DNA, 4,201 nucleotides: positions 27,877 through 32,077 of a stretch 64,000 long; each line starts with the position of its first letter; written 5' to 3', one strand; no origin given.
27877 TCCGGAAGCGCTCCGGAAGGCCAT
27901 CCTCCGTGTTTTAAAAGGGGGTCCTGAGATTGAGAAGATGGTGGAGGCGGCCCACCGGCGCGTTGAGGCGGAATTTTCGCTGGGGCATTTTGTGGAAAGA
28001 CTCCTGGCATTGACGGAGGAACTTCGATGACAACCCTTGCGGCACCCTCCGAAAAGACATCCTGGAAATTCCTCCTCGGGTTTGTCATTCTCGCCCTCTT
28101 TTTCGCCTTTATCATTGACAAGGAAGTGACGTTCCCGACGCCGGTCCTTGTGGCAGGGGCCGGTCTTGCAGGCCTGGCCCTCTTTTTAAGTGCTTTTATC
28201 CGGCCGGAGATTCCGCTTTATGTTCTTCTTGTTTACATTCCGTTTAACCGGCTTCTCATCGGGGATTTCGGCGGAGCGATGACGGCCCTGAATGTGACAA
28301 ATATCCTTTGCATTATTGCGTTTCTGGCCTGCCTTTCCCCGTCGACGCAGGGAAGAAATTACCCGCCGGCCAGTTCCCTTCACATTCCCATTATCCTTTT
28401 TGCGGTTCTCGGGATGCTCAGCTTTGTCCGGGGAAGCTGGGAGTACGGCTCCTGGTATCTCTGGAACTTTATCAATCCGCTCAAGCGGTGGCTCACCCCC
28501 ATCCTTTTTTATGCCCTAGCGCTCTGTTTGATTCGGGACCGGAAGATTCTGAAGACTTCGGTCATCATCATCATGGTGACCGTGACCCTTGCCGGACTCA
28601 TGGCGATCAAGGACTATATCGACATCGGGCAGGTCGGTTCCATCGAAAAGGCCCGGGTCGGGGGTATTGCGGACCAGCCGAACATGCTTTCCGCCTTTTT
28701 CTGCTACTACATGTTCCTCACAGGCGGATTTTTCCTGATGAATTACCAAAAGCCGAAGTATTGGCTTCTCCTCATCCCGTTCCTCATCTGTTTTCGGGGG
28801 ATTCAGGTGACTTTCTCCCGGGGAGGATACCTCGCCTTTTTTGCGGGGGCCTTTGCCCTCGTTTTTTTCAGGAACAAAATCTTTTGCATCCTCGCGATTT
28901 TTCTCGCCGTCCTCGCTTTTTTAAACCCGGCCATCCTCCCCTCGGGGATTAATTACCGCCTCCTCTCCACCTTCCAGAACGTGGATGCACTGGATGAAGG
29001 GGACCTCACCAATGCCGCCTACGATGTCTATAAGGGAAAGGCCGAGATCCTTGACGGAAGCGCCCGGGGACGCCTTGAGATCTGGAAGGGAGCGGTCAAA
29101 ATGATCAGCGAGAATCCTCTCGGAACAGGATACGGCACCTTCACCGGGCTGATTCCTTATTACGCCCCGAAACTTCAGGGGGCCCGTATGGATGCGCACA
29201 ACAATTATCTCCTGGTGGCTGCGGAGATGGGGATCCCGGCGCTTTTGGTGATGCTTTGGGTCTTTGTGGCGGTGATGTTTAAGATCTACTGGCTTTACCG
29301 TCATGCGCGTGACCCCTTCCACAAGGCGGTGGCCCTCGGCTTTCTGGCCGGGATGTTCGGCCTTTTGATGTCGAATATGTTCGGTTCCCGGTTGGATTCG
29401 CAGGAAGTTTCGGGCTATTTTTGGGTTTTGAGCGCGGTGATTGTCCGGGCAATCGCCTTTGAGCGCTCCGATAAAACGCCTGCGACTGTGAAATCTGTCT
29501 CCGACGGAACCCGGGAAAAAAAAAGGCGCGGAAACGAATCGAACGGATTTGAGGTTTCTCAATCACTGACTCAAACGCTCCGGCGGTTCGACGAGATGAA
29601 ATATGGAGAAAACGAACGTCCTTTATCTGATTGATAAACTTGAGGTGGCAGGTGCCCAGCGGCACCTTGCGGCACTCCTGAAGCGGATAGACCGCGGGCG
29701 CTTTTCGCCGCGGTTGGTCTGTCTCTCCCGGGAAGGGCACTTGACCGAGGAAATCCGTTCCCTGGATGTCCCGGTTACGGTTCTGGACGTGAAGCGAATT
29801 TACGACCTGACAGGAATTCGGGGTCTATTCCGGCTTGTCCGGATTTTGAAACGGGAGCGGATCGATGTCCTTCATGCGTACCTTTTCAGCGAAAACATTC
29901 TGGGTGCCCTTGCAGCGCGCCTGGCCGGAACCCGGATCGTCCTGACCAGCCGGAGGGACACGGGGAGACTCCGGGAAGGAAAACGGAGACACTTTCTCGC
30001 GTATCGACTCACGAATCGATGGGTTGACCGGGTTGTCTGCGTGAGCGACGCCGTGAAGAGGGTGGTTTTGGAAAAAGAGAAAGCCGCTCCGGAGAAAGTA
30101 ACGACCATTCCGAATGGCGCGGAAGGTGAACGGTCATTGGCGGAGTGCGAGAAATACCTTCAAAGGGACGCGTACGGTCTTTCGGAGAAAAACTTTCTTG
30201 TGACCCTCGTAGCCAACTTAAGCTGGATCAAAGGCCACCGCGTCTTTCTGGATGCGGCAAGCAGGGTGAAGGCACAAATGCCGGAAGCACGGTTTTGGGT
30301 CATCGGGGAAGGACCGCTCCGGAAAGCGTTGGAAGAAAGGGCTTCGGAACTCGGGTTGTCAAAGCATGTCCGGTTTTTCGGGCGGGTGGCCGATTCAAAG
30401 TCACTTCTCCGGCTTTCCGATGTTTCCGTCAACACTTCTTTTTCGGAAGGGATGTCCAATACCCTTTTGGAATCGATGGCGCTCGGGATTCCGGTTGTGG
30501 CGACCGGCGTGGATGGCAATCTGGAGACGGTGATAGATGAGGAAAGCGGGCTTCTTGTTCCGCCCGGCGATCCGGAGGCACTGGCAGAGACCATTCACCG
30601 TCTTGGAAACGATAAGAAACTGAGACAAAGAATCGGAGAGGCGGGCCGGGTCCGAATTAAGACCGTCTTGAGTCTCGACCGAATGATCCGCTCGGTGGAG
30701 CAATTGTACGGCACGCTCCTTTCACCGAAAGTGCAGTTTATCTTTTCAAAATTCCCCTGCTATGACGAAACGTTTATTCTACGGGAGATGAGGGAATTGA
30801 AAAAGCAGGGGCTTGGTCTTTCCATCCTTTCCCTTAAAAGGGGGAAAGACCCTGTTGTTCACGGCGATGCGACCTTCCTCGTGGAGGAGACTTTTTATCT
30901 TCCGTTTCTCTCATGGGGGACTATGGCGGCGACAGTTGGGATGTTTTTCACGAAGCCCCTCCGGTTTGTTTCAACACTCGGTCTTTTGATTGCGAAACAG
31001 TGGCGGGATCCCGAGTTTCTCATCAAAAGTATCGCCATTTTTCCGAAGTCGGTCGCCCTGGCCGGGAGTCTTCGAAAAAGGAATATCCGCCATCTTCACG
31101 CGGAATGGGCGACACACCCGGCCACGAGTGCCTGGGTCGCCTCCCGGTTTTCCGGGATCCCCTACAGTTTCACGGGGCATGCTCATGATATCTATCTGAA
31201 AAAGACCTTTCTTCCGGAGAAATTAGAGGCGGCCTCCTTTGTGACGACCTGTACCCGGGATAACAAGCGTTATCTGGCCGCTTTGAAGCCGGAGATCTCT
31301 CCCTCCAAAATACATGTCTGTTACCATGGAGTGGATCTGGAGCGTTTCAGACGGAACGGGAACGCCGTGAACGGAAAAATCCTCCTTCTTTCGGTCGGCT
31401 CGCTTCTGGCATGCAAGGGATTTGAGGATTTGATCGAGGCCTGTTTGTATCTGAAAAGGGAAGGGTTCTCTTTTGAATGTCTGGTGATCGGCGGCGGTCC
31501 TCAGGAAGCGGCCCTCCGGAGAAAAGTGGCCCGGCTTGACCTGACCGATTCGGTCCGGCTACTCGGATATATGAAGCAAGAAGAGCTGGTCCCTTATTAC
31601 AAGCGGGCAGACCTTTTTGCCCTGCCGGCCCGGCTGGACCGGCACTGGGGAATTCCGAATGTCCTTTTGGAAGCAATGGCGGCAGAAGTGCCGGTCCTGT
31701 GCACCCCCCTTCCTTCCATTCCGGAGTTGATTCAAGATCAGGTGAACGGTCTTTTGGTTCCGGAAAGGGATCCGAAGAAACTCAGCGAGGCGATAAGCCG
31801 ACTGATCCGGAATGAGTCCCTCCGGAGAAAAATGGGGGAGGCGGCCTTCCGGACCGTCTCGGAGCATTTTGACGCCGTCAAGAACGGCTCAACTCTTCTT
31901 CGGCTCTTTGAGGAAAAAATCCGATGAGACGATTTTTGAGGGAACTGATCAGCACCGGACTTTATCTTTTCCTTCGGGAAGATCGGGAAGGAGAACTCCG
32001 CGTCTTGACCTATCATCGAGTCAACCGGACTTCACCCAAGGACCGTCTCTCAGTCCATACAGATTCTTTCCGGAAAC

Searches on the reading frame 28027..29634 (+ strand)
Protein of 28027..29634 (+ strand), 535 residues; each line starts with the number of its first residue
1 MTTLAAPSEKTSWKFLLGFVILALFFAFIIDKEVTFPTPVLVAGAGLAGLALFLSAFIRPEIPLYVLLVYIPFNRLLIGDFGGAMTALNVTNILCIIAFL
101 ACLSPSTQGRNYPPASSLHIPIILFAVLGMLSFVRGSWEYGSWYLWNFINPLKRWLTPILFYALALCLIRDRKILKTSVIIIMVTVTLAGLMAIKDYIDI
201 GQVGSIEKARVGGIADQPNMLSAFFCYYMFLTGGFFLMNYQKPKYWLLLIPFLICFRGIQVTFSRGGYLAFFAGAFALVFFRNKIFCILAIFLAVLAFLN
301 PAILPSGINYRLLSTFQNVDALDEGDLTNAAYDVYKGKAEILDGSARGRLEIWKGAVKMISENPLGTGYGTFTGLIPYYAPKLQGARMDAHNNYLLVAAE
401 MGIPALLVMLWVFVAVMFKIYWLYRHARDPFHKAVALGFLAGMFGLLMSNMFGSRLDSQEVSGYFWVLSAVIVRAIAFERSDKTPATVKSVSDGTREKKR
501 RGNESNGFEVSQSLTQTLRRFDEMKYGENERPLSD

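Call 10: search_protein_families(library=ncbifam, proteins=[window:28027-29634:+], max_evalue=0.00001)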
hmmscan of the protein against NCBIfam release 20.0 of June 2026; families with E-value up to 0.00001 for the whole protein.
window:28027-29634:+ (535 aa): 0 families

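Call 56: search_protein_families(library=pfam, proteins=[window:28027-29634:+], max_evalue=0.001)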
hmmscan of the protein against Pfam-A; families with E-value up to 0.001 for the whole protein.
window:28027-29634:+ (535 aa): 1 family
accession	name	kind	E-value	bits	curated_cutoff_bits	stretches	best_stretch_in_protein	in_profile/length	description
PF04932.20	Wzy_C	-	4.4e-20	72.4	31.7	1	252-409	3-148/149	O-Antigen ligase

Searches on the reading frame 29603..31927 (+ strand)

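Call 10: search_protein_families(library=ncbifam, proteins=[window:29603-31927:+], max_evalue=0.00001)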
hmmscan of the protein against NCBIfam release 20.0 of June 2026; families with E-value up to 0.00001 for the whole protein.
window:29603-31927:+ (774 aa): 38 families (the best 25 are shown)
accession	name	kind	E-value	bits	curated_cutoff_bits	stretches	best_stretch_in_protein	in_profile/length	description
NF041876.1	EPS_EpsE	equivalog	1.8e-89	300.7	400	2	379-764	3-388/389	exopolysaccharide biosynthesis GT4 family glycosyltransferase EpsE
TIGR03088.1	stp2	hypoth_equivalog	6.1e-85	285.5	409.05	2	5-373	3-374/374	TIGR03088 family PEP-CTERM/XrtA system glycosyltransferase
TIGR03999.1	thiol_BshA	equivalog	4.4e-53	180.5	273.7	2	77-373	75-374/375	N-acetyl-alpha-D-glucosaminyl L-malate synthase BshA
NF038229.1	Glyco4_Geo_Pelo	equivalog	3.6e-49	167.6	400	2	87-373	59-337/338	GPMC system family 4 glycosyltransferase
TIGR04063.1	stp3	hypoth_equivalog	1.3e-46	159.3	442.05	2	77-373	83-396/397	TIGR04063 family PEP-CTERM/XrtA system glycosyltransferase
NF047684.1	TeichurnBiosyTuaC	equivalog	1.2e-44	152.9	550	2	497-771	111-388/391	teichuronic acid biosynthesis protein TuaC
TIGR04005.1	wcaL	equivalog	2.7e-41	141.8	537.6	2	567-744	196-379/406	colanic acid biosynthesis glycosyltransferase WcaL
TIGR03449.1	mycothiol_MshA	equivalog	5.5e-40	137.5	462.5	2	120-372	145-403/406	D-inositol-3-phosphate glycosyltransferase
TIGR04157.1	glyco_rSAM_CFB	subfamily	1.5e-36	126.3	400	2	121-369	150-406/406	TIGR04157 family glycosyltransferase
TIGR02149.1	glgA_Coryne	subfamily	2.4e-35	122.4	302.4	2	85-370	82-388/391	glycogen synthase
NF050063.1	ProtGlycPglJ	equivalog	1.1e-34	120.3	500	2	540-767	141-361/363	N-acetylgalactosamine-N,N'-diacetylbacillosaminyl-diphospho-undecaprenol 4-alpha-N-acetylgalactosaminyltransferase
NF050056.1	ProtGlycPglH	equivalog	1.6e-34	119.5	600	2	71-353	70-335/354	GalNAc-alpha-(1->4)-GalNAc-alpha-(1->3)-diNAcBac-PP-undecaprenol alpha-1,4-N-acetyl-D-galactosaminyltransferase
NF011726.0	PRK15179.1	equivalog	2.3e-29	102.2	733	2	72-369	386-691/694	Vi polysaccharide biosynthesis protein TviE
TIGR04047.1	MSMEG_0565_glyc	hypoth_equivalog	3.1e-27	95.6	259.85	2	141-349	139-352/373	MSMEG_0565 family glycosyltransferase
NF007640.0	PRK10307.1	subfamily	3.7e-27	95.3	276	2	136-367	167-402/411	WcaI family glycosyltransferase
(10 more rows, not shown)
